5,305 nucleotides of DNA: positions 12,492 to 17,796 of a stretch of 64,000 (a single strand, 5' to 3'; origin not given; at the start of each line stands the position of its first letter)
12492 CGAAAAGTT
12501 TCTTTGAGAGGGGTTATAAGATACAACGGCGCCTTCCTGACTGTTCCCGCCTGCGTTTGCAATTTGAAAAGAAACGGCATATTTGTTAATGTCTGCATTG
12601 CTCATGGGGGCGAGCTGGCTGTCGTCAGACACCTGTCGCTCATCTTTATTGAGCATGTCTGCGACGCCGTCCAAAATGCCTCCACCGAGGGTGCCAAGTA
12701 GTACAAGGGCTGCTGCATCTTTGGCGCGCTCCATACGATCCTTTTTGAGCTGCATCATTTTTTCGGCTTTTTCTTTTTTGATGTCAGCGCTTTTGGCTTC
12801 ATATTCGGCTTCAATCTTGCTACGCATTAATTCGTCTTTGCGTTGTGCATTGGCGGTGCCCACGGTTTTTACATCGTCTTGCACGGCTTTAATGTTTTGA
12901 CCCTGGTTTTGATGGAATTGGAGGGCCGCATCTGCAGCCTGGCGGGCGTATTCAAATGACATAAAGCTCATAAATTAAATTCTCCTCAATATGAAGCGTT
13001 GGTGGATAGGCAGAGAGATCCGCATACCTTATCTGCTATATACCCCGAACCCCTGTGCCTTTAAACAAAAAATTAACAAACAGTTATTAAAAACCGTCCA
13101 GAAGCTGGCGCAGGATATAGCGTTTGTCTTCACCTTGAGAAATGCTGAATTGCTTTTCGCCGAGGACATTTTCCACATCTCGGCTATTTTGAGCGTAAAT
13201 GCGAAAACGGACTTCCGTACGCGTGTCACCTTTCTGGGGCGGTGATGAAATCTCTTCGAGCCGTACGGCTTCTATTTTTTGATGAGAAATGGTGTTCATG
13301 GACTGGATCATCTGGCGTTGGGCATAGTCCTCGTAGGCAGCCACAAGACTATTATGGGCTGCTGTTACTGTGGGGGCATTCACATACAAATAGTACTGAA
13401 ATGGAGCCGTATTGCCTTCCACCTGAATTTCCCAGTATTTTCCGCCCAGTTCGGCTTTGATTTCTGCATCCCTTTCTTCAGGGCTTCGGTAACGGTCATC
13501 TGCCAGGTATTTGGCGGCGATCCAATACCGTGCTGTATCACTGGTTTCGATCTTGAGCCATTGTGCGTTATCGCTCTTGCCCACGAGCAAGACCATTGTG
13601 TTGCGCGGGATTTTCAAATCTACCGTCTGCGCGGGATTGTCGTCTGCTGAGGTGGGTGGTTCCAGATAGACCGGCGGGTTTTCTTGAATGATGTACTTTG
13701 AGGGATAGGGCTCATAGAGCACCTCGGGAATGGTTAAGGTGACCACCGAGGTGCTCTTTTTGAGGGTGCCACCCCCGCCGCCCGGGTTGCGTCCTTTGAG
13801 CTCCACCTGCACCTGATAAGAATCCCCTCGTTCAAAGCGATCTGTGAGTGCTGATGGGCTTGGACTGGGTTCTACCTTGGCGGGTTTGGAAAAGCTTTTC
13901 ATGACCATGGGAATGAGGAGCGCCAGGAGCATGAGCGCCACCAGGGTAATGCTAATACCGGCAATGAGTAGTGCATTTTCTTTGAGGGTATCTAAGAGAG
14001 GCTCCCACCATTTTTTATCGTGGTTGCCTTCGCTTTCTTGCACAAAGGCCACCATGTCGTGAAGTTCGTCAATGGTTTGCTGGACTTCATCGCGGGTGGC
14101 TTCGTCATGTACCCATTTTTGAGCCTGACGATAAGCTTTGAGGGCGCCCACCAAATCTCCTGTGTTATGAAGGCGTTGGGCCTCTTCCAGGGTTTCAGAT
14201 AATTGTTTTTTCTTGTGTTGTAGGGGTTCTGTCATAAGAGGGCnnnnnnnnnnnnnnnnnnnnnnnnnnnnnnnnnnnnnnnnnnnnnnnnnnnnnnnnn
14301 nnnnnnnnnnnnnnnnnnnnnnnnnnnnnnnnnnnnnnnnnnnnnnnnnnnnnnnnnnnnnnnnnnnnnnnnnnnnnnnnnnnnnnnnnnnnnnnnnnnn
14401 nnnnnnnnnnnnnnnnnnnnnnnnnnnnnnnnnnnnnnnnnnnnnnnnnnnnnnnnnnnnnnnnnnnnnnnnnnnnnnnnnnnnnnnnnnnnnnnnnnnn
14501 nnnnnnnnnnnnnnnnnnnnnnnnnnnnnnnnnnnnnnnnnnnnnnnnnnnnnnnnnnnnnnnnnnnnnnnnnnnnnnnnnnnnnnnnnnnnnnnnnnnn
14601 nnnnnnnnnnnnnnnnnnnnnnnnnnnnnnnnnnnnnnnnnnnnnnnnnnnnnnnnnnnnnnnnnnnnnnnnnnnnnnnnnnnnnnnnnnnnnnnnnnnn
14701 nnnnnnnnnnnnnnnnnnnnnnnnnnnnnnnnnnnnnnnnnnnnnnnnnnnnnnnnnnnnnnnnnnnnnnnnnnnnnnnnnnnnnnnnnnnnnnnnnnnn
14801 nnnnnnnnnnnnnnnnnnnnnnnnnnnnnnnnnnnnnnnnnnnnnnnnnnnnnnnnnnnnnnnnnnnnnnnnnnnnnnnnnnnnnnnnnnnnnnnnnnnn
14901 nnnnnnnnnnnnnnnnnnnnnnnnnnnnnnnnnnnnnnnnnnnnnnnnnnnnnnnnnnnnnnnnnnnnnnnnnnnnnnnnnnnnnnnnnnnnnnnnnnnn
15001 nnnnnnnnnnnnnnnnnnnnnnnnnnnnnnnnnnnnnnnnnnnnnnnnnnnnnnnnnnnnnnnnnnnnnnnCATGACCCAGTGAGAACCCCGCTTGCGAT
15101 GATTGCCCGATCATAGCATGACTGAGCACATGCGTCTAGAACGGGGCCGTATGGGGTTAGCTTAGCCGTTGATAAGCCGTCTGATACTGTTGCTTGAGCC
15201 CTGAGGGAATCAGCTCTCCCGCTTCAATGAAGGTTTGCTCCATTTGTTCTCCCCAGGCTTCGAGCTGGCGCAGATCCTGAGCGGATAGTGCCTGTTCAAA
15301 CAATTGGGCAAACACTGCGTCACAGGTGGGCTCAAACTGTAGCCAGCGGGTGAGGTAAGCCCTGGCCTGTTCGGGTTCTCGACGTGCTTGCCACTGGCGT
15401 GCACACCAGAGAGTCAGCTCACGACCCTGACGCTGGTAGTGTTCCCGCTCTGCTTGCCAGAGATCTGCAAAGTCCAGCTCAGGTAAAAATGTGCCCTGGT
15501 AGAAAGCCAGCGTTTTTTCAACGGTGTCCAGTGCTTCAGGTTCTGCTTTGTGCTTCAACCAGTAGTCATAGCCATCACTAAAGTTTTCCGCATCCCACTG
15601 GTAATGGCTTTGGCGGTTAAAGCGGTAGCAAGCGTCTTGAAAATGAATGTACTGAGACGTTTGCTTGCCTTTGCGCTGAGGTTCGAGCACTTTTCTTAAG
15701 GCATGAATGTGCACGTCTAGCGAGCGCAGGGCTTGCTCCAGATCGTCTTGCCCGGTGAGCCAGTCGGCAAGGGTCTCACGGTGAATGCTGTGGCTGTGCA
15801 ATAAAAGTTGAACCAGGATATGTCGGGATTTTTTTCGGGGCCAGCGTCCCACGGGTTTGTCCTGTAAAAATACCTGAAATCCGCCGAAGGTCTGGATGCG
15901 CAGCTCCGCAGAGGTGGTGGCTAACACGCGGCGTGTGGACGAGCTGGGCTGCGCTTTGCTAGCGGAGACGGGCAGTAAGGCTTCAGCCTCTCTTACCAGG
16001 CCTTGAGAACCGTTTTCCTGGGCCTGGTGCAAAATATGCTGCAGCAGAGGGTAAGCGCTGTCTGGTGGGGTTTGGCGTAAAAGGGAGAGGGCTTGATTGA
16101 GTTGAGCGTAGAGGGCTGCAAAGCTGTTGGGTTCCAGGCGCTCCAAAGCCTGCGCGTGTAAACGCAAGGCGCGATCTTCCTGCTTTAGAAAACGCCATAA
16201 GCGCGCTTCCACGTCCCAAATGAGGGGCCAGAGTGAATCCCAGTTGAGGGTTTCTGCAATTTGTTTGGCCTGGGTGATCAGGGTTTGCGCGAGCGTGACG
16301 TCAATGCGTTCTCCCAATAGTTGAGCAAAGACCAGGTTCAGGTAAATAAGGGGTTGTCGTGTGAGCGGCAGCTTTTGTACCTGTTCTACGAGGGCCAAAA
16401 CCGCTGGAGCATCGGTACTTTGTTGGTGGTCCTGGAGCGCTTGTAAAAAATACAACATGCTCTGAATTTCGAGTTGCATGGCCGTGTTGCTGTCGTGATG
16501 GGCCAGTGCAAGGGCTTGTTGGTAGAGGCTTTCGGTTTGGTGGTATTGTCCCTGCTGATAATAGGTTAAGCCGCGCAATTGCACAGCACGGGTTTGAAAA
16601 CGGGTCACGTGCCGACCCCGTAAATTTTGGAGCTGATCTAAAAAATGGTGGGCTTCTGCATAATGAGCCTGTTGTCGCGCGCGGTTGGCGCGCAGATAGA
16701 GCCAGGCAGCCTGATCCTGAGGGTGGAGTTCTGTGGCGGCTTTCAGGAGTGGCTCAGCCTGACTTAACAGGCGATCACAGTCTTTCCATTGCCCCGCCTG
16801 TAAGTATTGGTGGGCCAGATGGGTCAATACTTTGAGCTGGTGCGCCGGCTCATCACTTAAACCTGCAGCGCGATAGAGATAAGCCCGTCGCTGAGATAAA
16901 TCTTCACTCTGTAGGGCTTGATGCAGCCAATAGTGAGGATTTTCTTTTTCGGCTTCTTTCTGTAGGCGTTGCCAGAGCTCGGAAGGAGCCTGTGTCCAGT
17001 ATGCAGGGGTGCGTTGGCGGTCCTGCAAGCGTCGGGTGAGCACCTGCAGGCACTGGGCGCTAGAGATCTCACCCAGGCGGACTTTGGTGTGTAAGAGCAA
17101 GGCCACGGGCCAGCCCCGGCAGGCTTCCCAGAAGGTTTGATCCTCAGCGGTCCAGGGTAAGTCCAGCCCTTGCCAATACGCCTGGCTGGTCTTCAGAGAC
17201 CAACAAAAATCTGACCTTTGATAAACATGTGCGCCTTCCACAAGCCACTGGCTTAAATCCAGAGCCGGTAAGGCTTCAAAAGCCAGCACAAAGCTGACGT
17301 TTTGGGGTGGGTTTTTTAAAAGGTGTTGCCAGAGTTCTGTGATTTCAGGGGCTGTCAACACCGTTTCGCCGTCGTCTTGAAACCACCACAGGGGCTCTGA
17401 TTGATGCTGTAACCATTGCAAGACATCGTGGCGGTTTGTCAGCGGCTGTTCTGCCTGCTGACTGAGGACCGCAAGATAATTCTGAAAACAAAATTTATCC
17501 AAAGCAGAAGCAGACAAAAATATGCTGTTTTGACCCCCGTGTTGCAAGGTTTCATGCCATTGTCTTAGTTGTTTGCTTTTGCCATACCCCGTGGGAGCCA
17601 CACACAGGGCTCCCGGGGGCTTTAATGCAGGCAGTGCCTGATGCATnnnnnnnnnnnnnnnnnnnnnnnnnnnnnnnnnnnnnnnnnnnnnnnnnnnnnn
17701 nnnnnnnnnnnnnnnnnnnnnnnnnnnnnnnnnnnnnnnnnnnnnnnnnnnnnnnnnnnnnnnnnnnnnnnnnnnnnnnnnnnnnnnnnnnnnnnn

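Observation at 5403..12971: The 389-aa and 2114-aa proteins are mini and maxi versions of one scaffold: conserved terminal helical modules around a replaceable core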

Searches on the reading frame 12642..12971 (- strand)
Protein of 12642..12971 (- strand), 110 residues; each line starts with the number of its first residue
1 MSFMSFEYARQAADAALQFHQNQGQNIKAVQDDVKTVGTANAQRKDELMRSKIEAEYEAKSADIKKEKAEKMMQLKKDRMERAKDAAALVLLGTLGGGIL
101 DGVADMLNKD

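Call 87: search_solved_structures(query=A6, max_evalue=10)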
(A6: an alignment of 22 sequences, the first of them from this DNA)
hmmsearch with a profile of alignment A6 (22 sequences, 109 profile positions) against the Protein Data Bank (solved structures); distinct sequences matched with E-value up to 10: 2.
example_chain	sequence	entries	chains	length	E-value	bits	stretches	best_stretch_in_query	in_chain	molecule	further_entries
5mj3_C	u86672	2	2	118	2.3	11.7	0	71-97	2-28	ALPHABODY MA12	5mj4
9bqr_A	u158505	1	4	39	2.7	11.5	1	53-84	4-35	K6E/E8K Double Mutant of Cu-4SCC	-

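Call 88: search_protein_families(library=pfam, alignment_id=A6, max_evalue=1)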
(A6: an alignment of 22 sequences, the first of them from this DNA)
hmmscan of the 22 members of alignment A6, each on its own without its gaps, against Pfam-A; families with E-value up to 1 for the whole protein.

A. member 1, seq(110 aa): 0 families

B. families by the number of members that match (of 22 scanned): 36 families (the first 25 are shown)
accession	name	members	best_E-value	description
PF20466.3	MmeI_TRD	5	0.0019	MmeI, target recognition domain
PF20990.2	DUF2207_C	2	0.0092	Predicted membrane protein (DUF2207) C-terminal domain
PF02614.20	UxaC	2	0.012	Glucuronate isomerase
PF16515.11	HIP1_clath_bdg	2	0.012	Clathrin-binding domain of Huntingtin-interacting protein 1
PF19610.4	DUF6115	2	0.077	Family of unknown function (DUF6115)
PF13388.11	DUF4106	1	0.0072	Protein of unknown function (DUF4106)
PF15294.11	Leu_zip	1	0.013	Leucine zipper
PF20705.2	DUF6821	1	0.014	Family of unknown function (DUF6821)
PF09141.16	Talin_middle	1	0.021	Talin, middle domain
PF23846.1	Cache_WalK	1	0.035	WalK sensor protein kinase Chache domain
PF21187.2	CYAA_C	1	0.036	Yeast adenylate cyclase, C-terminal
PF13572.11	DUF4134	1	0.037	Domain of unknown function (DUF4134)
PF12787.12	EcsC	1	0.04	EcsC protein family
PF04888.17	SseC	1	0.043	Secretion system effector C (SseC) like family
PF07490.16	Tir_receptor_N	1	0.045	Translocated intimin receptor (Tir) N-terminus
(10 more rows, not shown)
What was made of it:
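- On T3SS major translocator (SctE, SseC-like PF04888): One of 22 N-modules reaches E 0.043 (call 88).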

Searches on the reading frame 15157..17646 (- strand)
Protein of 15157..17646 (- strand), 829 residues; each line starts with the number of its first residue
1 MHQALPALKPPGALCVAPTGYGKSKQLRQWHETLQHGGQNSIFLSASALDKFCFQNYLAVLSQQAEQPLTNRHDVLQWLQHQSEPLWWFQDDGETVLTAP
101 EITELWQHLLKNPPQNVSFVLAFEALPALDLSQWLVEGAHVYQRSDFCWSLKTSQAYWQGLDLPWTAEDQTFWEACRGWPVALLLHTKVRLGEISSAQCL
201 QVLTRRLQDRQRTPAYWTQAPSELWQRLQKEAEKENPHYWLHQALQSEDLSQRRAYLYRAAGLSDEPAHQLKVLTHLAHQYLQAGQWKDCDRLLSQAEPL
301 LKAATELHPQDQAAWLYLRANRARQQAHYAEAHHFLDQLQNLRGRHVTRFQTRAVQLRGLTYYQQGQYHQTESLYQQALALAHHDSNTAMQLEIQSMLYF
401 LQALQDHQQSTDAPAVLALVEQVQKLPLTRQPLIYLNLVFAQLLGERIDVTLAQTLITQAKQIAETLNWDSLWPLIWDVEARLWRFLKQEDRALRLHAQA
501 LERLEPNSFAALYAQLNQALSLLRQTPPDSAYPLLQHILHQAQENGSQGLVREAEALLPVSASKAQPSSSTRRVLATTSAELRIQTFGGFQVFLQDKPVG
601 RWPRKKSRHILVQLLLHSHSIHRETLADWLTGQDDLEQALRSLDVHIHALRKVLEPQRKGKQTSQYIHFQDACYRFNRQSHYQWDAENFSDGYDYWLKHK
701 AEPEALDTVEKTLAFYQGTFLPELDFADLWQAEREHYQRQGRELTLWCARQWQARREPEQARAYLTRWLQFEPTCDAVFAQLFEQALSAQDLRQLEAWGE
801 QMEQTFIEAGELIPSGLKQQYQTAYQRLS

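Call 7: search_protein_families(library=pfam, proteins=[window:15157-17646:-], max_evalue=0.1)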
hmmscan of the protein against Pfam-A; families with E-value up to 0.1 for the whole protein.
window:15157-17646:- (829 aa): 4 families
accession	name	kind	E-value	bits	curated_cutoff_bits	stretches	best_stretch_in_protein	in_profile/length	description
PF00486.34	Trans_reg_C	-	1.2e-05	25.7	26.2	1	606-660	9-63/77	Transcriptional regulatory protein, C terminal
PF00515.34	TPR_1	-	0.00043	20.4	27.8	1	358-384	7-33/34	Tetratricopeptide repeat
PF13401.12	AAA_22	-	0.034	14.9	27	0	14-82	9-78/130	AAA domain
PF13424.12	TPR_12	-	0.047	14.3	30.1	1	357-383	8-39/77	Tetratricopeptide repeat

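Call 34: search_protein_families(library=ncbifam, proteins=[window:15157-17646:-], max_evalue=1)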
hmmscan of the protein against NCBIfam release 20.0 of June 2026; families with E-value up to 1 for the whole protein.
window:15157-17646:- (829 aa): 3 families
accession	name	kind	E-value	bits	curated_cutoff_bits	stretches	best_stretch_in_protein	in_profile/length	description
NF007928.2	PRK10643.1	equivalog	0.00038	20.2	330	1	590-655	139-202/216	two-component system response regulator PmrA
TIGR02154.1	PhoB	equivalog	0.048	12.9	296.2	1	611-661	163-213/226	phosphate regulon transcriptional regulator PhoB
NF053520.1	HK_Porph_FimS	equivalog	0.42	8.8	600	1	277-387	50-159/618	sensor histidine kinase FimS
